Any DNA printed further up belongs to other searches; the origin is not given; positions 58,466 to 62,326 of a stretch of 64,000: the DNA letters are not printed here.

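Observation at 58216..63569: A four-gene envelope locus that may be an undescribed surface-fibre or export apparatus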

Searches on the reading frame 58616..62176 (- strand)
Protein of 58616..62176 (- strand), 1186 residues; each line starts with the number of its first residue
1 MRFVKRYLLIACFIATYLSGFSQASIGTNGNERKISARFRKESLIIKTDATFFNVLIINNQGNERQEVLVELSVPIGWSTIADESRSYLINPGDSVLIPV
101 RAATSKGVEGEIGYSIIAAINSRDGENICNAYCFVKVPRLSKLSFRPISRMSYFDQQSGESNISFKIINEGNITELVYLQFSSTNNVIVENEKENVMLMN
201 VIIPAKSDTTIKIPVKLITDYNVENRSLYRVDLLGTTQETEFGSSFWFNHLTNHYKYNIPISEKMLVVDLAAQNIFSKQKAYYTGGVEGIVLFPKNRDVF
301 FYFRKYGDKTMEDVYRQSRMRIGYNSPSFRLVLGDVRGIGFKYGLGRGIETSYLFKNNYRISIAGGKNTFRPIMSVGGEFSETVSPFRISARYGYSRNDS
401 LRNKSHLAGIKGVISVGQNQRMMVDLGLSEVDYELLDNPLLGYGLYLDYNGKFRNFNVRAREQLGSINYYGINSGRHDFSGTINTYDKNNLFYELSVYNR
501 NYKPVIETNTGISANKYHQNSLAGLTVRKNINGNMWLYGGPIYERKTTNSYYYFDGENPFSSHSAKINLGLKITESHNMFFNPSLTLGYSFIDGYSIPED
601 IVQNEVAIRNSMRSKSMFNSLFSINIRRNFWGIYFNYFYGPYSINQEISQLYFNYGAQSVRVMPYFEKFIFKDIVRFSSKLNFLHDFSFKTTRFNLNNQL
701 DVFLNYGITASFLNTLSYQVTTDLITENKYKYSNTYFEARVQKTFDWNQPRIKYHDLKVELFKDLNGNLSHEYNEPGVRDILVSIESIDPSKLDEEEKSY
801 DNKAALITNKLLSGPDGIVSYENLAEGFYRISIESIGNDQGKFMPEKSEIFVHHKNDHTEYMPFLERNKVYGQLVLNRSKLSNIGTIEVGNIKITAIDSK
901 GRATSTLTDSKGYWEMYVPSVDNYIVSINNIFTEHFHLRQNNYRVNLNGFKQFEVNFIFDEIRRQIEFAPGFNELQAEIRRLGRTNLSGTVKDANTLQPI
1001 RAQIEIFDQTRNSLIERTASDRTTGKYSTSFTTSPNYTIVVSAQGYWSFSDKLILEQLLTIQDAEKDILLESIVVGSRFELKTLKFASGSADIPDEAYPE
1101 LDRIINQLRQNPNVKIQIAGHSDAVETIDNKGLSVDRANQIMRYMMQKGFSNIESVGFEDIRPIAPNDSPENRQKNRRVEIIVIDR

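Call 3: search_protein_families(library=pfam, proteins=[window:58616-62176:-], max_evalue=1)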
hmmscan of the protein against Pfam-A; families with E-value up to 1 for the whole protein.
window:58616-62176:- (1186 aa): 6 families
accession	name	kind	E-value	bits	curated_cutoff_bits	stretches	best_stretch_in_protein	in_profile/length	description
PF00691.25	OmpA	-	2.4e-15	57.1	27.2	1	1086-1177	2-98/98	OmpA family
PF13620.12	CarboxypepD_reg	-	1.1e-08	35.8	32.3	1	987-1050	2-63/82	Carboxypeptidase regulatory-like domain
PF13715.12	CarbopepD_reg_2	-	6.4e-05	23.3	32.2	1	987-1075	1-88/88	CarboxypepD_reg-like domain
PF05359.17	DUF748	-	0.00025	19.6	50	1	1069-1143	867-938/1037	Domain of Unknown Function (DUF748)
PF22021.2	RbmA-like_FnIII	-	0.081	13.2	27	0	803-851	61-109/111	RbmA-like, FnIII domain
PF06953.17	ArsD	-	0.21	12.3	27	0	672-719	24-71/123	Arsenical resistance operon protein ArsD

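Call 4: search_protein_families(library=ncbifam, proteins=[window:58616-62176:-], max_evalue=1)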
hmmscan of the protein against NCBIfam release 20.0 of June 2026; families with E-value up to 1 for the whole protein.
window:58616-62176:- (1186 aa): 35 families (the best 25 are shown)
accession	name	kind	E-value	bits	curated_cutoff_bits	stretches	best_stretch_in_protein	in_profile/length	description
NF053611.1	YiaD_Gzip_OmpA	equivalog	6.3e-21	75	175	1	1084-1183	104-206/206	YiaD family glycine zipper/OmpA-like lipoprotein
TIGR03350.1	type_VI_ompA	equivalog_domain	1.9e-17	63.5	139.8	1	1085-1183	33-137/137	type VI secretion system protein TssL, long form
NF053612.1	anchor_PA1041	equivalog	5.5e-16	59.2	250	1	1081-1183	130-235/236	PA1041 family peptidoglycan-binding anchor lipoprotein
NF006508.0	PRK08944.1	subfamily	4.7e-15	55.6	259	1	1085-1183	182-287/304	MotB family protein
NF053607.1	CHU_0125_OmpA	equivalog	2e-14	53.1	620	1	1001-1185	442-638/639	CHU_0125 family OmpA-like outer membrane integrity protein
NF006541.1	PRK09038.1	equivalog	8e-14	51.9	283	1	1083-1184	142-249/253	flagellar motor protein MotD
NF005382.1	PRK06925.1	equivalog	8.3e-14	52.4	264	1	1085-1185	118-225/225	flagellar motor protein MotS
NF005444.0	PRK07033.1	equivalog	5.3e-13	48.7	520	1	1086-1184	318-422/438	DotU family type VI secretion system protein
NF005999.0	PRK08126.1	subfamily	9.9e-12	44.4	571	1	1086-1184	327-431/432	hypothetical protein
NF005831.1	PRK07734.1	equivalog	1e-11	45.1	301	1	1084-1184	141-249/250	flagellar motor protein MotB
NF052230.1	T9SS_PorE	exception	1e-11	43.9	600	1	987-1152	425-586/648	PorE family type IX secretion system protein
NF053585.1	OMP_LP_YfiB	equivalog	1.4e-11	44.5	128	1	1085-1184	59-161/163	outer membrane lipoprotein YfiB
NF005195.1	PRK06667.1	equivalog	7.6e-11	42.2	300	1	1086-1185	126-237/241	flagellar motor protein MotB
NF033763.1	exchanger_TraB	exception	2.9e-10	38.7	700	1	1081-1183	391-497/522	outer membrane exchange protein TraB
NF006285.1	PRK08457.1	equivalog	4.7e-10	39.7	250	1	1066-1182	105-229/253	flagellar motor protein MotB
NF053613.1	OMP_toxin_LptF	equivalog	5.8e-10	39.3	400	1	1086-1183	145-245/256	lipotoxin F family OmpA-related lipoprotein LptF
TIGR02802.1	Pal_lipo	equivalog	1.4e-09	38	125.35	1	1086-1182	4-103/104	peptidoglycan-associated lipoprotein Pal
NF006542.0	PRK09039.1-1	equivalog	3.8e-08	32.7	388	1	1086-1183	511-624/627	peptidoglycan -binding protein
NF038224.1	OmpA_like_CmpA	equivalog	3.5e-07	30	300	1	1086-1183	114-214/233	C-OmpA-like family protein CmpA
NF006543.0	PRK09039.1-2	equivalog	6.6e-07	29.4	305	1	1074-1186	223-350/350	peptidoglycan -binding protein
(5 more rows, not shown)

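Call 14: find_homologous_proteins(query=window:58616-62176:-, max_evalue=1e-10)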
Query window:58616-62176:- (1186 aa): 37 proteins with E <= 1e-10 among 8000 candidates.
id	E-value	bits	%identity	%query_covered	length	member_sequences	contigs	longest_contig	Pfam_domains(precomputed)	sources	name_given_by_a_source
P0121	0.0e+0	2524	93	100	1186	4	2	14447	PF00691.26,PF13715.13,PF13620.13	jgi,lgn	-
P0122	0.0e+0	1974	71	99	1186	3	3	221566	PF00691.26,PF13620.13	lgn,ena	-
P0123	0.0e+0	1460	54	99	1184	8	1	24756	PF00691.26,PF13620.13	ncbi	-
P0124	0.0e+0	1450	54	99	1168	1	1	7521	PF00691.26,PF13715.13,PF13620.13,PF17210.10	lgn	-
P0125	0.0e+0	1441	53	99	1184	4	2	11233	PF00691.26,PF13715.13,PF13620.13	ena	-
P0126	0.0e+0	1438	53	99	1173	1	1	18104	PF00691.26,PF13715.13,PF13620.13,PF17210.10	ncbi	-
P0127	0.0e+0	1438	54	97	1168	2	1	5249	PF00691.26,PF13620.13,PF17210.10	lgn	-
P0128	0.0e+0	1434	54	98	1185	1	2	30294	PF00691.26,PF13620.13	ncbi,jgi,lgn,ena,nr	ncbi:MAG: OmpA family protein [Bacteroidetes bacterium]|nr:OmpA family protein [Bacteroidota bacteri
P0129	0.0e+0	1427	52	100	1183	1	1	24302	PF00691.26,PF13620.13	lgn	-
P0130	0.0e+0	1408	52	100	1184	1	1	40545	PF00691.26,PF13620.13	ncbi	-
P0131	0.0e+0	1408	52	100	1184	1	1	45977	PF00691.26,PF13620.13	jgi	-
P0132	0.0e+0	1400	53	100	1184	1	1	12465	PF00691.26,PF13715.13,PF13620.13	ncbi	-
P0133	0.0e+0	1391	53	98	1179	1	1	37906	PF00691.26,PF13620.13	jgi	jgi:outer membrane protein OmpA-like peptidoglycan-associated protein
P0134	0.0e+0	1391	51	99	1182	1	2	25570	PF00691.26,PF13620.13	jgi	jgi:outer membrane protein OmpA-like peptidoglycan-associated protein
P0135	0.0e+0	1391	52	100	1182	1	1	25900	PF00691.26,PF13620.13,PF17210.10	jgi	jgi:outer membrane protein OmpA-like peptidoglycan-associated protein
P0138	0.0e+0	1332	50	99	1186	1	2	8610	PF00691.26,PF13620.13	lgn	-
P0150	0.0e+0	1045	43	99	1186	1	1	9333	PF00691.26,PF13715.13,PF13620.13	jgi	-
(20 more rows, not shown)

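Call 18: search_solved_structures(query=A2, max_evalue=1)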
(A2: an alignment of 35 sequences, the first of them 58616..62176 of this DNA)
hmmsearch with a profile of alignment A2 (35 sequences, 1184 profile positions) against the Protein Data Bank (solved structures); distinct sequences matched with E-value up to 1: 74 (the best 60 are shown).
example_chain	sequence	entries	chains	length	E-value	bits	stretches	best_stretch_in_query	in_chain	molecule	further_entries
5wtp_A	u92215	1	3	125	1.7e-20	75.6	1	1080-1182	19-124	OmpA family protein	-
5wtl_A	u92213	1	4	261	1.3e-19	72.6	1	1080-1182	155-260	OmpA family protein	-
2lbt_A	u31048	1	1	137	2.4e-18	68.4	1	1083-1181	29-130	Uncharacterized protein Rv0899/MT0922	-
2lca_A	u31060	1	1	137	2.1e-17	65.3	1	1084-1181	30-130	Uncharacterized protein Rv0899/MT0922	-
2kgw_A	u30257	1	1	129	2.5e-17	65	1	1084-1181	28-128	Outer membrane protein A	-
2l26_A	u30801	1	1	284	1.7e-16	62.4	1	1084-1181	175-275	Uncharacterized protein Rv0899/MT0922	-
5u1h_A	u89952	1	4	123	2.8e-16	61.6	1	1077-1180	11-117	Outer membrane porin F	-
6jfw_A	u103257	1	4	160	2.3e-15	58.6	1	1080-1179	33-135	PA0833-PD protein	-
3s03_A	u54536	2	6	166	1.8e-14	55.6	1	1066-1180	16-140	Motility protein B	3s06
3s0h_A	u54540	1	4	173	2.1e-14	55.4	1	1066-1180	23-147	Motility protein B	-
3s0w_A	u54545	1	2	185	2.6e-14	55.1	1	1066-1180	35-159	Motility protein B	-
3s02_A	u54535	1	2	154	2.7e-14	55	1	1067-1180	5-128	Motility protein B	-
7bba_A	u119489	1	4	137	2.8e-14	55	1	1078-1182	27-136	Putative type VI secretion protein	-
3s0y_A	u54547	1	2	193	2.9e-14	54.9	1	1066-1180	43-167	Motility protein B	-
5m38_A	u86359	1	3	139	3e-14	54.9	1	1078-1182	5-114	OmpA family protein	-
3cyp_B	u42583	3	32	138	5.9e-12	47.3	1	1086-1180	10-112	Chemotaxis protein motB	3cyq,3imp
1oap_A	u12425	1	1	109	2.8e-11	45.1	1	1080-1177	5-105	PEPTIDOGLYCAN-ASSOCIATED LIPOPROTEIN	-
9rle_P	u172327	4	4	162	4e-11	44.5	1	1077-1177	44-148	Peptidoglycan-associated lipoprotein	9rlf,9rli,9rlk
9yed_CP1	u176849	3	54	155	5.9e-11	43.9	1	1086-1181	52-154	Chemotaxis protein PomB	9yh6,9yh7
8zyz_A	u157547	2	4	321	3.4e-10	41.4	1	1086-1182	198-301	PomB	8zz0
8zyv_A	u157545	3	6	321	3.4e-10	41.4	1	1086-1182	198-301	PomB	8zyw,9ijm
8bri_F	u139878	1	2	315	3.6e-10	41.4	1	1086-1182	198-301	Flagellar motor protein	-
4pwt_A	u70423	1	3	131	3.8e-09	38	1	1079-1177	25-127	Peptidoglycan-associated lipoprotein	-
4r40_B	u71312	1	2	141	4.8e-09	37.6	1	1079-1177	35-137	Peptidoglycan-associated lipoprotein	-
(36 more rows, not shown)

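Call 43: predict_structure(alignment_id=A2)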
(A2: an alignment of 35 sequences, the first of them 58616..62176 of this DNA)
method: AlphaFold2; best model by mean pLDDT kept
length: 1186 residues; sequences in the alignment: 35
mean_pLDDT: 79.1   pTM: 0.51
mean pLDDT of the five models: 79.1, 77.7, 76.7, 76.4, 73.5
residues with pLDDT >= 90: 297; 70-90: 644; 50-70: 185; < 50: 60
segments of 3 or more residues with pLDDT < 50: 1-3, 19-32, 221-226, 796-800, 879-884, 970-982, 1059-1061, 1072-1078
pLDDT, mean of each block of 10 residues (from residue 1): 54 56 33 73 77 86 81 76 68 83 72 80 80 84 84 79 88 89 84 86 84 81 54 88 86 77 85 82 89 87 81 78 92 88 90 90 92 92 85 93 93 85 94 88 95 90 94 93 88 94 89 90 94 87 93 80 94 77 94 78 59 78 89 93 85 84 88 81 90 93 88 93 82 90 84 86 80 82 81 53 61 86 86 71 78 86 81 66 56 79 77 77 75 55 69 71 55 34 67 78 81 79 81 75 63 53 66 45 72 80 77 73 75 82 82 72 59 74 63
secondary structure, 60 per line:
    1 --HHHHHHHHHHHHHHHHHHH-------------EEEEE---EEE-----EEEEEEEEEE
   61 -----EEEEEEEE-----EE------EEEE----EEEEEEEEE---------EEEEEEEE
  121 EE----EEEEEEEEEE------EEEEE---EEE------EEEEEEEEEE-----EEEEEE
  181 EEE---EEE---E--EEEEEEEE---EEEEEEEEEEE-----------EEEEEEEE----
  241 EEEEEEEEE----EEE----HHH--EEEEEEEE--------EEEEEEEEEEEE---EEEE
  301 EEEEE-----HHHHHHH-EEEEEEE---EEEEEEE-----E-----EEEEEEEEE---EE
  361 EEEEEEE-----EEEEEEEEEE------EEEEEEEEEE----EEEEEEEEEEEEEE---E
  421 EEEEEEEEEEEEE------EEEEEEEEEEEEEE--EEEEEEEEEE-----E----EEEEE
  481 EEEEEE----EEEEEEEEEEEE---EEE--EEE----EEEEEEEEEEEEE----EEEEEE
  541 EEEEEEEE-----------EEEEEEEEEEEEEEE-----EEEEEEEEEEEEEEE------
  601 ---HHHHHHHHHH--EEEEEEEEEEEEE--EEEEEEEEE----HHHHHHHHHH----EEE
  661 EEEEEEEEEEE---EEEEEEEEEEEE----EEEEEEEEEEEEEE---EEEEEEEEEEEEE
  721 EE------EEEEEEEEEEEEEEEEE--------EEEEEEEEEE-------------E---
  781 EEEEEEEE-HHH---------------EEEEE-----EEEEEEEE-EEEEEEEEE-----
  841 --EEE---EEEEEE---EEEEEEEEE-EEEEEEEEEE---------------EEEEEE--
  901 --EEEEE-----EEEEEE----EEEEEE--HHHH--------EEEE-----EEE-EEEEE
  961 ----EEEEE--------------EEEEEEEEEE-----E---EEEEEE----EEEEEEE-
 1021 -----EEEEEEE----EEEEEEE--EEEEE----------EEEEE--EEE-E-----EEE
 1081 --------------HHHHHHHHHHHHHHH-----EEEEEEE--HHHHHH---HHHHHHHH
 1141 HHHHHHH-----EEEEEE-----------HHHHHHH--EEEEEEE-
elements in order (helices of 4 or more, strands of 3 or more residues): H3-21 E35-39 E43-45 E51-60 E66-73 E87-90 E95-103 E113-122 E127-136 E143-147 E151-153 E160-169 E175-183 E187-189 E196-203 E207-217 E229-236 E241-249 E254-256 E266-273 E282-293 E297-305 H311-317 E319-325 E329-335 E347-355 E359-367 E373-382 E389-398 E403-416 E420-433 E440-453 E456-465 E476-486 E491-502 E506-508 E511-513 E518-530 E535-548 E560-574 E580-594 H604-613 E616-628 E631-639 H644-653 E658-671 E675-686 E691-704 E708-722 E729-745 E754-763 E781-788 E808-812 E818-825 E827-835 E843-845 E849-854 E858-866 E868-877 E893-898 E903-907 E913-918 E923-928 H931-934 E943-946 E952-954 E956-960 E965-969 E984-993 E1003-1008 E1013-1019 E1026-1032 E1037-1043 E1046-1050 E1061-1065 E1068-1070 E1078-1080 H1095-1109 E1115-1121 H1124-1129 H1133-1147 E1153-1158 H1170-1176 E1179-1185

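Call 46: fold_search(model_id=the predicted structure, library=pdb)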
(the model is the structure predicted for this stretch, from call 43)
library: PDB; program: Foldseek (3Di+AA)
matches with E <= 10: 1209; with E <= 0.001: 234
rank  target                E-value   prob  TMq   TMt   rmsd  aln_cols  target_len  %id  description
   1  7som_D                1.5e-12  1.00  0.09  0.07  47.0      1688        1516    7  Ciliary C2 central pair apparatus isolated from Chlamydomonas reinhardtii (released 2022-04-13)
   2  9ijj_h                2.5e-12  1.00  0.08  0.07  48.5      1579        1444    7  In situ structure of the central apparatus in mouse sperm axoneme. (released 2025-06-04)
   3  9ijj_4I               4.1e-11  1.00  0.09  0.04  129.0      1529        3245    7  In situ structure of the central apparatus in mouse sperm axoneme. (released 2025-06-04)
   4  9ijj_O                6.7e-11  1.00  0.09  0.09  124.8      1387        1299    9  In situ structure of the central apparatus in mouse sperm axoneme. (released 2025-06-04)
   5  9fw9_D                1.7e-10  1.00  0.17  0.26  27.2       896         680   11  Cryo-EM structure of the type 1 pilus assembly platform as part of the FimA-bound chaperone-usher pilus complex (FimDH (released 2025-06-04)
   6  9fy9_D                3.7e-10  1.00  0.19  0.29  21.8       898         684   10  Cryo-EM structure of the type 1 chaperone-usher pilus FimD-tip complex (FimDHGFC) - Conformer 1 (released 2025-06-04)
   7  9bog_D                1.1e-09  1.00  0.18  0.24  27.2       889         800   10  Structural basis for adhesin secretion by the outer-membrane usher in type 1 pili (released 2024-10-09)
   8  9fxs_D                1.2e-09  1.00  0.17  0.28  27.1       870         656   11  Cryo-EM structure of the type 1 pilus complex including pilus rod and FimI-bound assembly platform after incorporation (released 2025-06-04)
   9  9fx8_D                3.3e-09  1.00  0.19  0.30  21.6       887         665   11  Cryo-EM structure of the FimI-bound type 1 pilus assembly platform complex - Local refinement (released 2025-06-04)
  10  3rfz_B                4.0e-09  1.00  0.18  0.25  28.0       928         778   10  Crystal structure of the FimD usher bound to its cognate FimC:FimH substrate (released 2011-06-01)
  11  7sqc_O0               5.4e-09  1.00  0.08  0.09  67.8      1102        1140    7  Ciliary C1 central pair apparatus isolated from Chlamydomonas reinhardtii (released 2022-04-13)
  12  7lhh_C                1.1e-08  1.00  0.22  0.29  18.5       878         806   10  Cryo-EM structure of E. coli P pilus tip assembly intermediate PapC-PapD-PapK-PapG in the second conformation (released 2021-08-11)
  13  7sqc_F0               1.7e-08  1.00  0.10  0.26  10.4       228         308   10  Ciliary C1 central pair apparatus isolated from Chlamydomonas reinhardtii (released 2022-04-13)
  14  7akk_E                3.6e-08  1.00  0.07  0.16  32.3       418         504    9  Structure of a complement factor-receptor complex (released 2022-04-13)
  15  7sqc_F1               5.3e-08  1.00  0.09  0.17  16.0       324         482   13  Ciliary C1 central pair apparatus isolated from Chlamydomonas reinhardtii (released 2022-04-13)
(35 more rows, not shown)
